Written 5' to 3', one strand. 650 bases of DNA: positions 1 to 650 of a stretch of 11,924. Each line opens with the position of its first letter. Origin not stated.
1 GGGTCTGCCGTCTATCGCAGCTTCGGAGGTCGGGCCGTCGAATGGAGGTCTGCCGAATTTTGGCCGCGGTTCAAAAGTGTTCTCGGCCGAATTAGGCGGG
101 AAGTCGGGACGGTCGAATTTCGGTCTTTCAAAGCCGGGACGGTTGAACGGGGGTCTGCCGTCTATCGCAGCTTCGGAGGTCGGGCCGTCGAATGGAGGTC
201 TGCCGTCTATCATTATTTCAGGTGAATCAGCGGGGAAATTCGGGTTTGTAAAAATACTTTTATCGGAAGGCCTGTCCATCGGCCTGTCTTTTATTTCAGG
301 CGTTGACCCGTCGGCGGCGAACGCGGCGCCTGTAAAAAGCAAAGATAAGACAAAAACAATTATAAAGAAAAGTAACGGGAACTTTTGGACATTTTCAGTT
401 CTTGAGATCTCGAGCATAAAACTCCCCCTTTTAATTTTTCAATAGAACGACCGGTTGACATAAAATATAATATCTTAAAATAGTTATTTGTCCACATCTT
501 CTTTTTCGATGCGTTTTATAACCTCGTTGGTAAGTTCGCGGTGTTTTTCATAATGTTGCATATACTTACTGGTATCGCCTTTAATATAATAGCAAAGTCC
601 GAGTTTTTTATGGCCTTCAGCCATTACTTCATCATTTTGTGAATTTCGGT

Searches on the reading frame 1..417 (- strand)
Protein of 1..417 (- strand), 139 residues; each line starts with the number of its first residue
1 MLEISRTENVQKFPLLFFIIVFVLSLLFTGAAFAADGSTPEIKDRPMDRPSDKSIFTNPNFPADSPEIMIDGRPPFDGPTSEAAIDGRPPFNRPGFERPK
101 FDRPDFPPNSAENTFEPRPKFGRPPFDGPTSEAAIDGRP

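Call 18: find_homologous_proteins(query=window:1-417:-, max_evalue=0.01)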
Query window:1-417:-: 3 candidates shared short words with the query, none scored E <= 0.01.

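Call 19: search_protein_families(library=pfam, proteins=[window:1-417:-], max_evalue=10)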
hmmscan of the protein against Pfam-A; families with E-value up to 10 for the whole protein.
window:1-417:- (139 aa): 1 family
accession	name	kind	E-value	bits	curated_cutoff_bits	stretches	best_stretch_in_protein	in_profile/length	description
PF15144.11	DUF4576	-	0.2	12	27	1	18-62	8-47/88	Domain of unknown function (DUF4576)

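Call 20: search_protein_families(library=ncbifam, proteins=[window:1-417:-], max_evalue=1)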
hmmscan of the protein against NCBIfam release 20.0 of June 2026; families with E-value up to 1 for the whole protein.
window:1-417:- (139 aa): 0 families

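Call 28: search_protein_representatives(protein=window:1-417:-)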
Query: 139 residues. Proteins with E-value up to 0.001 (for the whole library): 1; up to 1e-10: 0; up to 1e-30: 0. The best 1 are listed.
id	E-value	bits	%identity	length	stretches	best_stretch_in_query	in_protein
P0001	1.9e-08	50.6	37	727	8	21-58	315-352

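Call 55: predict_structure(protein=window:1-417:-)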
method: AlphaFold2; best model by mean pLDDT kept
length: 139 residues; sequences in the alignment: 1
mean_pLDDT: 62.0   pTM: 0.25
mean pLDDT of the five models: 62.0, 59.9, 59.9, 58.3, 57.3
residues with pLDDT >= 90: 11; 70-90: 11; 50-70: 106; < 50: 11
segments of 3 or more residues with pLDDT < 50: none
pLDDT, mean of each block of 10 residues (from residue 1): 59 86 93 63 55 53 52 54 52 61 64 62 60 56
secondary structure, 60 per line:
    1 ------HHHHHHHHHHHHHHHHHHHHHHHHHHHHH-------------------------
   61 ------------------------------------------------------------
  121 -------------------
elements in order: H7-35

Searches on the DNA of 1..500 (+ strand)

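Call 59: search_dna_similar(query=window:1-483:+, collection=plasmids, mode=distant, max_rows=5)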
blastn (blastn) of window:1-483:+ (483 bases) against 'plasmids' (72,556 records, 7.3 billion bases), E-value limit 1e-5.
No match.

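Call 65: search_rna_families(source=window, start=1, end=500, threshold=evalue, max_evalue=1)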
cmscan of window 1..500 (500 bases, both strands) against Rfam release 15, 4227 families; matches with E-value up to 1: 0.
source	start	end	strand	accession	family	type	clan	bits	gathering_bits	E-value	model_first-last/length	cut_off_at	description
